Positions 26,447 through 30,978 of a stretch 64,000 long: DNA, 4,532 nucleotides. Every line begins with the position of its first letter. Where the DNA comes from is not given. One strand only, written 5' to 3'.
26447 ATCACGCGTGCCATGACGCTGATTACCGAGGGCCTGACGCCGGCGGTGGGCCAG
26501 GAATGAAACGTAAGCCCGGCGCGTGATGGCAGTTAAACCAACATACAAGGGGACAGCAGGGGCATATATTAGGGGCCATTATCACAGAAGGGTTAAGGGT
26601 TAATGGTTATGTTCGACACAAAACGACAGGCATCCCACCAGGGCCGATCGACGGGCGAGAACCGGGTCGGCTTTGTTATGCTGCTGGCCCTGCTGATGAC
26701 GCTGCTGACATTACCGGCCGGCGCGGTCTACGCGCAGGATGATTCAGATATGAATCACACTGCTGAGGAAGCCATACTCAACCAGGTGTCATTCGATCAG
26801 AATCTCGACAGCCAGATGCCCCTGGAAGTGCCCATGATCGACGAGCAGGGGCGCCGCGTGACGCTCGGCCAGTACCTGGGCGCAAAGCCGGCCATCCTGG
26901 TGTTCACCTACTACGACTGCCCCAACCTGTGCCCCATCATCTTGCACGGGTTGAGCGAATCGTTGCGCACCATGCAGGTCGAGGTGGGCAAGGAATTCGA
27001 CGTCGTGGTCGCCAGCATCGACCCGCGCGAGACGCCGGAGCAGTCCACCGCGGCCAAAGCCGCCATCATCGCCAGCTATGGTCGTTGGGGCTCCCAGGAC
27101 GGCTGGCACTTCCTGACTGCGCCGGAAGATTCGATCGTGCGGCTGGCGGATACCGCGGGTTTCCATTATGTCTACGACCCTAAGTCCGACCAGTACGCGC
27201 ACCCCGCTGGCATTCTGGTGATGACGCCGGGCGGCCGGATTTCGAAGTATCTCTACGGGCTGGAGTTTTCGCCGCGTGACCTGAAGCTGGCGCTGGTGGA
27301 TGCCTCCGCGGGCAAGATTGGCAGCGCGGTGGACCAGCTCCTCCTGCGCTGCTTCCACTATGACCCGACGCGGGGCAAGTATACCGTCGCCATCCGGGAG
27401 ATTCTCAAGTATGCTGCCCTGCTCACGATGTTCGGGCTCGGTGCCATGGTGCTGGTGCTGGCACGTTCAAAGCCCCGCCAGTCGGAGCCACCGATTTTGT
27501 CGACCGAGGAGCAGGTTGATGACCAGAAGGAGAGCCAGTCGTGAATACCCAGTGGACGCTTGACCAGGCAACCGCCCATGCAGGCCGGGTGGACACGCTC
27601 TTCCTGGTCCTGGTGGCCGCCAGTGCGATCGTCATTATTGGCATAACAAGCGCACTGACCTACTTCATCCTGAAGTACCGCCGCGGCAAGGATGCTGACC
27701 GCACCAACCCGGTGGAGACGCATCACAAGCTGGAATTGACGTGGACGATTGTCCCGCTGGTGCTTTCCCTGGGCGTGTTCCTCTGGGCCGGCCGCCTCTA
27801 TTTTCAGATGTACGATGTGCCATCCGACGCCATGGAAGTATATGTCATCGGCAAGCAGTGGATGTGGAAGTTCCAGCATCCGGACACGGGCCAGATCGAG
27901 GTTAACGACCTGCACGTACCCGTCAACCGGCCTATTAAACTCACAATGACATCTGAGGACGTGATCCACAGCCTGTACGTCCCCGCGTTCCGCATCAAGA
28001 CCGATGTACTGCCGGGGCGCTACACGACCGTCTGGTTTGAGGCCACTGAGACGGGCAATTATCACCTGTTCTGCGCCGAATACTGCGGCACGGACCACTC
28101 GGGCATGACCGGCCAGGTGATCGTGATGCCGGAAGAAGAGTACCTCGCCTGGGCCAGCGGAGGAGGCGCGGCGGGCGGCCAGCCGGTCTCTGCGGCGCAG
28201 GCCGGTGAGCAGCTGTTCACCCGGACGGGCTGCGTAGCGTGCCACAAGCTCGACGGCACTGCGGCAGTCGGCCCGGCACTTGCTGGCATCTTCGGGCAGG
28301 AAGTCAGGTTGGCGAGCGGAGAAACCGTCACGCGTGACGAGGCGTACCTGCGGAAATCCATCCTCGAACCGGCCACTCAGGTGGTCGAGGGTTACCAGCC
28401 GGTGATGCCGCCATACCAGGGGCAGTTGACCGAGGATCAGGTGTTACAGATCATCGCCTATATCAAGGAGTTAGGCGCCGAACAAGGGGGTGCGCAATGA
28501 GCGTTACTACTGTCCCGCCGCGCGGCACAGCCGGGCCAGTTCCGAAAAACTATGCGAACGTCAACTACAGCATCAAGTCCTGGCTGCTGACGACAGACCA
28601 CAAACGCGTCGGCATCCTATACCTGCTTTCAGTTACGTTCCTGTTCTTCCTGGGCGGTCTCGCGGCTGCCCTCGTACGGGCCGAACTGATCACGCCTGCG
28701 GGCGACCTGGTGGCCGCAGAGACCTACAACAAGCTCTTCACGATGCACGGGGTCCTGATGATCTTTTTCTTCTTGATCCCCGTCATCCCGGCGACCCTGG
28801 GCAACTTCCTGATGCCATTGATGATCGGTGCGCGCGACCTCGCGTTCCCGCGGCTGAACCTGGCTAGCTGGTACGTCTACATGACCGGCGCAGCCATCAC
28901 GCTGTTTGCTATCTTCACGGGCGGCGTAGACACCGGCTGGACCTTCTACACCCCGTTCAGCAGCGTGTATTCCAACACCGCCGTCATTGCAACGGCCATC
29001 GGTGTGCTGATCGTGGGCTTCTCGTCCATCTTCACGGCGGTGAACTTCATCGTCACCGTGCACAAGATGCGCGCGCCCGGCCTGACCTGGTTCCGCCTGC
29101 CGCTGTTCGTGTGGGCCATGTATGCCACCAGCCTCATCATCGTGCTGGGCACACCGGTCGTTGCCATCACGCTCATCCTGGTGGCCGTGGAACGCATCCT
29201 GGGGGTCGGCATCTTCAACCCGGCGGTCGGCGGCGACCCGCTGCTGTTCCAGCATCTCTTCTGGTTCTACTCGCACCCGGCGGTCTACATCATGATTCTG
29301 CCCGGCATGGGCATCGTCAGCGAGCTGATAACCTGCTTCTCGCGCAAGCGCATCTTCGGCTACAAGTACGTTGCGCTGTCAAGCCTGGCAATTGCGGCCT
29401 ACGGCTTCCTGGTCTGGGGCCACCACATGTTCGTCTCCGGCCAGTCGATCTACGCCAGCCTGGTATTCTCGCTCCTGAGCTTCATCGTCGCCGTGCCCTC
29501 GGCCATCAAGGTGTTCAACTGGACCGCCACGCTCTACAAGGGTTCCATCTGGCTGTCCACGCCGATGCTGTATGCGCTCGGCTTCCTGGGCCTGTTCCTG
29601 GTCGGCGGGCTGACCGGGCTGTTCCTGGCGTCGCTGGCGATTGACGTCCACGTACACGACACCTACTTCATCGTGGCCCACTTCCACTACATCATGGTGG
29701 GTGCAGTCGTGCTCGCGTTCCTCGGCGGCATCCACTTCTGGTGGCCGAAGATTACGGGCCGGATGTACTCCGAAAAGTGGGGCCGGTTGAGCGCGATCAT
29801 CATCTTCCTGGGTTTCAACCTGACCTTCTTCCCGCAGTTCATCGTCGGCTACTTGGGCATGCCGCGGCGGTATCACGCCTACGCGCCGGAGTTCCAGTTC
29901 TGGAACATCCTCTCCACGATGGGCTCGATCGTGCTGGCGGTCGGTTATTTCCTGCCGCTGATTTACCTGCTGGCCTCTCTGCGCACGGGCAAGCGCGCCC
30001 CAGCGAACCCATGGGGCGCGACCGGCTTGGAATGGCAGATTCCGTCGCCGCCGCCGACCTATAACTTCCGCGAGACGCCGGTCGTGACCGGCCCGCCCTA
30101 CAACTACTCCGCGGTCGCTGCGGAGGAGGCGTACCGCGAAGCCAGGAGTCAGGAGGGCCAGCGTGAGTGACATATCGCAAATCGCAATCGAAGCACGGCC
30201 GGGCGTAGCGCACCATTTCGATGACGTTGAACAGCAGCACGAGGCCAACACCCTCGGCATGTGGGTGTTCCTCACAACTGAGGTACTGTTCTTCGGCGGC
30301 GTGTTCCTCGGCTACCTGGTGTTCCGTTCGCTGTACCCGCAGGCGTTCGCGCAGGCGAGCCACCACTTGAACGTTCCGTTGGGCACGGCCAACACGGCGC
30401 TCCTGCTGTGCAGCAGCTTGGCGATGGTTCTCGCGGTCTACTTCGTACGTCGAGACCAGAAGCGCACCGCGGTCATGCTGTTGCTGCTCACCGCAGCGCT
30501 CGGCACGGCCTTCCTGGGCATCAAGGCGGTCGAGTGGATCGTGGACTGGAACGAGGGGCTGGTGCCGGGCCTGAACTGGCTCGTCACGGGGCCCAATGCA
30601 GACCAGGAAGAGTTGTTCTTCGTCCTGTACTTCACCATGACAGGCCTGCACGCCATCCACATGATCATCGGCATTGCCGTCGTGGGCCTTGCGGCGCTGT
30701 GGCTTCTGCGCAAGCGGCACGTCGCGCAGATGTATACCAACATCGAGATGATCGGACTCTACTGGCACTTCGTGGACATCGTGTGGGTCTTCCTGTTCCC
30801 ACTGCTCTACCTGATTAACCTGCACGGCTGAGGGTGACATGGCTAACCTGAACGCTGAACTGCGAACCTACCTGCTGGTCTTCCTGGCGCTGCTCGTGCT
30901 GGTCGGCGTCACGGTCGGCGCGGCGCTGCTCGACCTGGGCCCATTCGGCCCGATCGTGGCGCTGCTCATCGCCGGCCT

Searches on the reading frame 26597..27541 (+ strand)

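Call 21: search_protein_families(library=pfam, proteins=[window:26597-27541:+], max_evalue=0.001)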
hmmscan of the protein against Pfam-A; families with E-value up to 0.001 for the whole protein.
window:26597-27541:+ (315 aa): 1 family
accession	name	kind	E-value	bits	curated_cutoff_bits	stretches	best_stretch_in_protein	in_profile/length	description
PF02630.20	SCO1-SenC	-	1.7e-08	34.9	22.8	1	80-213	6-132/134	SCO1/SenC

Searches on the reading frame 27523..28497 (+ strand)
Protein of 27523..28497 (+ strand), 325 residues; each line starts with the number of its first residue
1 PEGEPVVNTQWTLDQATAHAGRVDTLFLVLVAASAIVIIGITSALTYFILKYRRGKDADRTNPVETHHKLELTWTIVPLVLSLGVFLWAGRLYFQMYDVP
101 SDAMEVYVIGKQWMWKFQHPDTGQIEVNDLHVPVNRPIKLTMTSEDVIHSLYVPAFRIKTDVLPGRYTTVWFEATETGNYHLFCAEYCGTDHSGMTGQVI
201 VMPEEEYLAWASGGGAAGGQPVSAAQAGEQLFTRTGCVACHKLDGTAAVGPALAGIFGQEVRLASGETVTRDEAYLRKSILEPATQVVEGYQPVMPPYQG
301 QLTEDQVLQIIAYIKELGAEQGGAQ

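Call 21: search_protein_families(library=pfam, proteins=[window:27523-28497:+], max_evalue=0.001)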
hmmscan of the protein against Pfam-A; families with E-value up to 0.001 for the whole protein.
window:27523-28497:+ (325 aa): 5 families
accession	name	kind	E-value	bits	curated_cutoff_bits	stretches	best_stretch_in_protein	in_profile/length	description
PF00116.26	COX2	-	3.5e-20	72.6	22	1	128-196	46-114/120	Cytochrome C oxidase subunit II, periplasmic domain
PF00034.26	Cytochrom_C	-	7.1e-11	43.7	21.3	1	225-317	1-89/90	Cytochrome c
PF13442.11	Cytochrome_CBB3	-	1.1e-07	32.5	27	1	224-314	2-68/68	Cytochrome C oxidase, cbb3-type, subunit III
PF13473.12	Cupredoxin_1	-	1e-06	29.2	27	1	123-201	30-104/104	Cupredoxin-like domain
PF02790.20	COX2_TM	-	4.1e-05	24.1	22.8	1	14-81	10-77/88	Cytochrome C oxidase subunit II, transmembrane domain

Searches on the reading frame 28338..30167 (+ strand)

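Call 21: search_protein_families(library=pfam, proteins=[window:28338-30167:+], max_evalue=0.001)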
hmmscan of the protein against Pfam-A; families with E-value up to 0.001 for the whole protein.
window:28338-30167:+ (610 aa): 1 family
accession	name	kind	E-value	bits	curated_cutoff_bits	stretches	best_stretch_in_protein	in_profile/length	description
PF00115.25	COX1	-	5.9e-151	503.7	34.8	1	90-532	1-436/436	Cytochrome C and Quinol oxidase polypeptide I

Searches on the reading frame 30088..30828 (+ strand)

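Call 21: search_protein_families(library=pfam, proteins=[window:30088-30828:+], max_evalue=0.001)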
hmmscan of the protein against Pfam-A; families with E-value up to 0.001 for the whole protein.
window:30088-30828:+ (247 aa): 1 family
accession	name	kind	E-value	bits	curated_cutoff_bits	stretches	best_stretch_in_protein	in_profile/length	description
PF00510.24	COX3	-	5.6e-15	56.3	23.8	1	54-242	76-255/258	Cytochrome c oxidase subunit III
